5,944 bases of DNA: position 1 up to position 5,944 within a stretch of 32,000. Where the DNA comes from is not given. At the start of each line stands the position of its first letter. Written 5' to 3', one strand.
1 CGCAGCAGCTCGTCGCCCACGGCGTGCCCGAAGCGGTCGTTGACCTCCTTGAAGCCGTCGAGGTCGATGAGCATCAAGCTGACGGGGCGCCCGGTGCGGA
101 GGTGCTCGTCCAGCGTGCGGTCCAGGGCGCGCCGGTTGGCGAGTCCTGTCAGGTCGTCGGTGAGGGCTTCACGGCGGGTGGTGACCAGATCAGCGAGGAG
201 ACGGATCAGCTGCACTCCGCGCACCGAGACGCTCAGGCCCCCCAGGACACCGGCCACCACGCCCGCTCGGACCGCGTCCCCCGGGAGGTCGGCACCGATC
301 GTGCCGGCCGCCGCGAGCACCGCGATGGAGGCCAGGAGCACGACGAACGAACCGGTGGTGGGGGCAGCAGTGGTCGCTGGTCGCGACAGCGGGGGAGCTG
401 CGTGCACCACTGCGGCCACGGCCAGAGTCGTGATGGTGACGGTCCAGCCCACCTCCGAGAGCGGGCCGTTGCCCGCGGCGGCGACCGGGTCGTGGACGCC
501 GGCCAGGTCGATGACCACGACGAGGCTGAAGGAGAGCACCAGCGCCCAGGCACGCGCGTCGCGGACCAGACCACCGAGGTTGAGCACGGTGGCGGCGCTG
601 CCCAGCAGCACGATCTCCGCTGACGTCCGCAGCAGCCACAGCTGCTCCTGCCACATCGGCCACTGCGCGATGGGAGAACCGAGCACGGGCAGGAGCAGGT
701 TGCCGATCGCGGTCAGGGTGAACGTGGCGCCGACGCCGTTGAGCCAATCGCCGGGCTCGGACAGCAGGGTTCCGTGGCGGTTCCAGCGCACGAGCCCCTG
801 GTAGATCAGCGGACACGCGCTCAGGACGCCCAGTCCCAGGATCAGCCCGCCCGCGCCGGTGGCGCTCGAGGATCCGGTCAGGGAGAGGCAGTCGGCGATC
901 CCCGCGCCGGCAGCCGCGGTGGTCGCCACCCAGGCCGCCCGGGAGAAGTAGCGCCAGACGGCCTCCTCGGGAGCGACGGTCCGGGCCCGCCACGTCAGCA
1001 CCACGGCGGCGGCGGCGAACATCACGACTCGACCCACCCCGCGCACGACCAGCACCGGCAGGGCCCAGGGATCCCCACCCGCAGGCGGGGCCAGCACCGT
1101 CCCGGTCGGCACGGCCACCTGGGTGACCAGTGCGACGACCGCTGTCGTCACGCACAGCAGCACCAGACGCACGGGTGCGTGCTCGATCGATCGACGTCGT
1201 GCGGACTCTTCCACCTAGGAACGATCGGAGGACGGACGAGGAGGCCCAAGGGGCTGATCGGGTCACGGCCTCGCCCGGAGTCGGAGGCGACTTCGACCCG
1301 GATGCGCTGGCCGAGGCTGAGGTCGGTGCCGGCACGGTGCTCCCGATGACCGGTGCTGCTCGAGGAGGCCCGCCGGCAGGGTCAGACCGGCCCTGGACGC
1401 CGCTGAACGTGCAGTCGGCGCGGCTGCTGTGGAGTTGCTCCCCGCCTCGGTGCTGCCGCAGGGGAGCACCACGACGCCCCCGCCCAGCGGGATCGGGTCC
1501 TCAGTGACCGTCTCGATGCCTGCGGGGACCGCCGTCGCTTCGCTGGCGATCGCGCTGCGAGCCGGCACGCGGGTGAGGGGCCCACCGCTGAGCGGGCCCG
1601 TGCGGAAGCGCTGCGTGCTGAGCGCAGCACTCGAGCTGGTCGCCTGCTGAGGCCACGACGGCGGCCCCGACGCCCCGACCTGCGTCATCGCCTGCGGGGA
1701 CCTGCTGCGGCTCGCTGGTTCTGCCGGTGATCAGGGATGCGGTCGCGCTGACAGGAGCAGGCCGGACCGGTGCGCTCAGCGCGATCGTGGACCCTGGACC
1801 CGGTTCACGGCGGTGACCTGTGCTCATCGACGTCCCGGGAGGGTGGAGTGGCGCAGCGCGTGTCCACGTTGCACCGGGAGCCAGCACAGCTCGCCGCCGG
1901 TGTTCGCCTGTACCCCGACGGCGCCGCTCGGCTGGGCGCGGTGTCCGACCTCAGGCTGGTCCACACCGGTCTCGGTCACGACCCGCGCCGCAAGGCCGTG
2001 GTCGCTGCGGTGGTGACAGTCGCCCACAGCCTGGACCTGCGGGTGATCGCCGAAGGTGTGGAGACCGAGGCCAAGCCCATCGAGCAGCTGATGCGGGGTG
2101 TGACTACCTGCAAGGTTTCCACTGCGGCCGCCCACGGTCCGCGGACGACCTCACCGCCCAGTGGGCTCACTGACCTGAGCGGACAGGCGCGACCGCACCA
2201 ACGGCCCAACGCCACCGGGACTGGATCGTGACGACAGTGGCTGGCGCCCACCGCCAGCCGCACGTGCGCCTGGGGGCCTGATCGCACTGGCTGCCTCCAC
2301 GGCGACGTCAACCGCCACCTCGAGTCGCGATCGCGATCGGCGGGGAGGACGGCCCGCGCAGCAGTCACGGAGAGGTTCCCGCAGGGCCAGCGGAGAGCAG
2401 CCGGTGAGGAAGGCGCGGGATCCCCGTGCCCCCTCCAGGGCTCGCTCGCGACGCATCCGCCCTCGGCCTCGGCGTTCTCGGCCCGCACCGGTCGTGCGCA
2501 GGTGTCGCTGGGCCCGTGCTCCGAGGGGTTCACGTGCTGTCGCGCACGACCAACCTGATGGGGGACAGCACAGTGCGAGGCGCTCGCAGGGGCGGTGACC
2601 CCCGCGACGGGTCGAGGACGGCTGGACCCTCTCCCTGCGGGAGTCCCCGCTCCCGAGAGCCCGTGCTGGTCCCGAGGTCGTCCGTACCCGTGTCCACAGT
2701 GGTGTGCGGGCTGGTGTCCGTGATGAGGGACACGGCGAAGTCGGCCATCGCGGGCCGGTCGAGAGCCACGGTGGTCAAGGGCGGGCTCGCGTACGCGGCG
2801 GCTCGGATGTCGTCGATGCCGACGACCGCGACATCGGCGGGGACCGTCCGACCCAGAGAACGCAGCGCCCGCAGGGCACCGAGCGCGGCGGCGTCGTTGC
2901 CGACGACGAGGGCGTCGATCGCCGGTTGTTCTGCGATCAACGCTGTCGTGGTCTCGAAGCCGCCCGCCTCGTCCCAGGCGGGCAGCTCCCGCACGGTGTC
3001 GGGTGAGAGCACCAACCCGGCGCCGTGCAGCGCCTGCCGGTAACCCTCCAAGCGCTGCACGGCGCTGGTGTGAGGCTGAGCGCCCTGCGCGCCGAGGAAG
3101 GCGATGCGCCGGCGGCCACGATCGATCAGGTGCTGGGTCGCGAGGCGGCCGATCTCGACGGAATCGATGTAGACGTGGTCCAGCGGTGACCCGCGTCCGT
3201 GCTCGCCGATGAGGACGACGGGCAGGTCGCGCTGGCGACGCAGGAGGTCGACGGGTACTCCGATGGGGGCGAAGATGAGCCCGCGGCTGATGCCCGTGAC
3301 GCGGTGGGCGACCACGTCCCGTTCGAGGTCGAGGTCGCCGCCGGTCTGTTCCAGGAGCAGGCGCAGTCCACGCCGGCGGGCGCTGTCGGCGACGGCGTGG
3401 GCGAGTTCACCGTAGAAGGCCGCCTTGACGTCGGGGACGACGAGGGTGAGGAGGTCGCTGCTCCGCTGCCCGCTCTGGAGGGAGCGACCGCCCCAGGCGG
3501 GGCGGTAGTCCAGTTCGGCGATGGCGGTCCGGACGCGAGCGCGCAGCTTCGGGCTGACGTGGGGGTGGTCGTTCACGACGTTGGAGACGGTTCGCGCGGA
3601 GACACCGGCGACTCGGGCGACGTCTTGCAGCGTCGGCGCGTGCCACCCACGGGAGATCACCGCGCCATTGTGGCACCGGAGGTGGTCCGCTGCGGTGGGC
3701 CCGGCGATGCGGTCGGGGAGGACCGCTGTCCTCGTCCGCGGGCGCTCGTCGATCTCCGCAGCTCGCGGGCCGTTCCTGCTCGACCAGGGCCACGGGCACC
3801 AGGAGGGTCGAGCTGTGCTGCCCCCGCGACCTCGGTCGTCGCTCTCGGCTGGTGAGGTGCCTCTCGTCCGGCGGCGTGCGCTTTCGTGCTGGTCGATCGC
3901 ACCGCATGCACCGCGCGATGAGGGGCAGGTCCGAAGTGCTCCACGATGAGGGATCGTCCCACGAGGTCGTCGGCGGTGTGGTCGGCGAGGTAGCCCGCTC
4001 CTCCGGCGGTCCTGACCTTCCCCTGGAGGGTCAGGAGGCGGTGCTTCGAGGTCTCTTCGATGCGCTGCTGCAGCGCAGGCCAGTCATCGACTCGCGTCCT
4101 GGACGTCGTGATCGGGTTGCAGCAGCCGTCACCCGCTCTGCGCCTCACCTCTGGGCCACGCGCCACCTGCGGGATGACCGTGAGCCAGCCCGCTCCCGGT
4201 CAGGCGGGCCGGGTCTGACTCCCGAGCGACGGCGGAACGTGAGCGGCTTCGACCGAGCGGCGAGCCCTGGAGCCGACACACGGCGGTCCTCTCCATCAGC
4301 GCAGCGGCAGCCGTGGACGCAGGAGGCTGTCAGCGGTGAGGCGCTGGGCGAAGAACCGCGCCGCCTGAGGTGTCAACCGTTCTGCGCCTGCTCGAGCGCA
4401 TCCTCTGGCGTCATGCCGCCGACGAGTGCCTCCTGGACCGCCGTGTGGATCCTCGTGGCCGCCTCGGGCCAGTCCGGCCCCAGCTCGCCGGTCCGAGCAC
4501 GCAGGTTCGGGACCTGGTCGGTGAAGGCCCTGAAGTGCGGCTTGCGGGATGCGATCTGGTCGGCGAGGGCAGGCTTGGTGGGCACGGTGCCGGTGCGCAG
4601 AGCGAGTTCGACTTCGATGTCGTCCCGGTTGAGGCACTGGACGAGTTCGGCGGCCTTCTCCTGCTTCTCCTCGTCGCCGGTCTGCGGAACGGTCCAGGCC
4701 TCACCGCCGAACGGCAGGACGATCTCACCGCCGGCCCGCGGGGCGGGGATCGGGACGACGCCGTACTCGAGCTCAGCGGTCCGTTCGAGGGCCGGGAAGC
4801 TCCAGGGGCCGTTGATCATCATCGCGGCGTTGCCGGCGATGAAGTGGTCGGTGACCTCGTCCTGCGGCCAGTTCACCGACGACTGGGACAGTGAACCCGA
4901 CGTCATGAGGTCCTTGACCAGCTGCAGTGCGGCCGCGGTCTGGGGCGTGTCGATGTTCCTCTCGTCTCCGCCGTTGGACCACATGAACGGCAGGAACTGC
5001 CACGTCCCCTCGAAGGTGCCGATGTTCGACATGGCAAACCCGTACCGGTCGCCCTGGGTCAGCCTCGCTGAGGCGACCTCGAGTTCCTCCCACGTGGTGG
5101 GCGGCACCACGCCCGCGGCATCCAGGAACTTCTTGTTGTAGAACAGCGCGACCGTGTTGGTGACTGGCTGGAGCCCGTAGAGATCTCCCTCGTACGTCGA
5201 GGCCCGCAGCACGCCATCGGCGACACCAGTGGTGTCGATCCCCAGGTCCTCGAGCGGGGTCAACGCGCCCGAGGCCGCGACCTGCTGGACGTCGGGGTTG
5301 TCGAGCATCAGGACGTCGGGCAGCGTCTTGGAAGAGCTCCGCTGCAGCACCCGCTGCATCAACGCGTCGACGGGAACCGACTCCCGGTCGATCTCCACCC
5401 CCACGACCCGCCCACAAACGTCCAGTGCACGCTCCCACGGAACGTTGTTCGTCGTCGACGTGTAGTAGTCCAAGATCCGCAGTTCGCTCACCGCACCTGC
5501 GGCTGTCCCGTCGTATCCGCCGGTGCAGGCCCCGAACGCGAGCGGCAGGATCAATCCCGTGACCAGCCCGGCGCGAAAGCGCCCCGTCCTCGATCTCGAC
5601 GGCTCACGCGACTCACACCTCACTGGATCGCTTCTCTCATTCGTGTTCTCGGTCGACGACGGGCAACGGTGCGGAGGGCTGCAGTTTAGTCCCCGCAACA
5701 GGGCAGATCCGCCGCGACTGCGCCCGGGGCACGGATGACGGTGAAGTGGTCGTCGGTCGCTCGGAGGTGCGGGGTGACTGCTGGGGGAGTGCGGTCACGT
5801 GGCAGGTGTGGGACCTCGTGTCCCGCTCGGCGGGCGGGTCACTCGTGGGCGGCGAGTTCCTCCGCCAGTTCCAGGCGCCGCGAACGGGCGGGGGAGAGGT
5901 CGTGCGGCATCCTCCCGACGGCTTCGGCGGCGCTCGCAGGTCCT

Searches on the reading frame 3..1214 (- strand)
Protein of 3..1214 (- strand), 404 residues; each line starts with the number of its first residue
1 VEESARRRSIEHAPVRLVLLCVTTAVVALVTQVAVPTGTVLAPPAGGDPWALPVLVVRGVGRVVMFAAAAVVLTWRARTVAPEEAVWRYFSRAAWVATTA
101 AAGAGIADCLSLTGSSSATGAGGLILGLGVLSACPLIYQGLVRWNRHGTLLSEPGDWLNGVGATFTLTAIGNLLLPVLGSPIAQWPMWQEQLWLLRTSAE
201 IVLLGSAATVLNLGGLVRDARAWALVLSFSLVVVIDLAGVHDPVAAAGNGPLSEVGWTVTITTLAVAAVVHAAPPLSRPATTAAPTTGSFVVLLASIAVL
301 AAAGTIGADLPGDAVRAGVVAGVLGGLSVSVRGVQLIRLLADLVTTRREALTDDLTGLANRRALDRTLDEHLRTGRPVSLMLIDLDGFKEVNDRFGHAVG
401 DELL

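Call 26: search_protein_families(library=pfam, proteins=[window:3-1214:-], max_evalue=0.01)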
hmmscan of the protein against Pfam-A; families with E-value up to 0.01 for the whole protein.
window:3-1214:- (404 aa): 1 family
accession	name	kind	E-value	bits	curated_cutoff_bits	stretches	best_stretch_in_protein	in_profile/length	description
PF00990.26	GGDEF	-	1e-15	58.3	23.8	1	350-404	1-59/161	Diguanylate cyclase, GGDEF domain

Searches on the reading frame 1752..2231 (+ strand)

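Call 26: search_protein_families(library=pfam, proteins=[window:1752-2231:+], max_evalue=0.01)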
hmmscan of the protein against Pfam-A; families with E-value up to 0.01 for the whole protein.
window:1752-2231:+ (159 aa): 1 family
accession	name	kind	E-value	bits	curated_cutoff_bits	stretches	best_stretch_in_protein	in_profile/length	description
PF00563.25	EAL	-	3.4e-06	27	31.3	1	68-107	177-215/236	EAL domain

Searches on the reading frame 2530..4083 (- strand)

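Call 26: search_protein_families(library=pfam, proteins=[window:2530-4083:-], max_evalue=0.01)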
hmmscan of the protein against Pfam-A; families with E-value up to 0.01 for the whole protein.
window:2530-4083:- (517 aa): 4 families
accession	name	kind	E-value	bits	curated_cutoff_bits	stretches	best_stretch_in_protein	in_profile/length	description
PF13377.12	Peripla_BP_3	-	1.5e-27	97.2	26.5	1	317-460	2-147/167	Periplasmic binding protein-like domain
PF00532.27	Peripla_BP_1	-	4.9e-22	79.1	22.2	1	212-426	4-226/281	Periplasmic binding proteins and sugar binding domain of LacI family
PF00356.27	LacI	-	3e-16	59.4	27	1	151-195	1-45/46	Bacterial regulatory proteins, lacI family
PF13407.12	Peripla_BP_4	-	7.4e-12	45.8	35.1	1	288-430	82-223/258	Periplasmic binding protein domain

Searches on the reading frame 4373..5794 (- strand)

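Call 26: search_protein_families(library=pfam, proteins=[window:4373-5794:-], max_evalue=0.01)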
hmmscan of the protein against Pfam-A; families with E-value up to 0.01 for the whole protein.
window:4373-5794:- (473 aa): 2 families
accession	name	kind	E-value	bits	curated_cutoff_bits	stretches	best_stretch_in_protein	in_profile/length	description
PF13416.11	SBP_bac_8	-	1.7e-35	123.6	27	1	132-420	11-276/279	Bacterial extracellular solute-binding protein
PF01547.30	SBP_bac_1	-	4.9e-27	96.2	26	1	132-390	23-302/307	Bacterial extracellular solute-binding protein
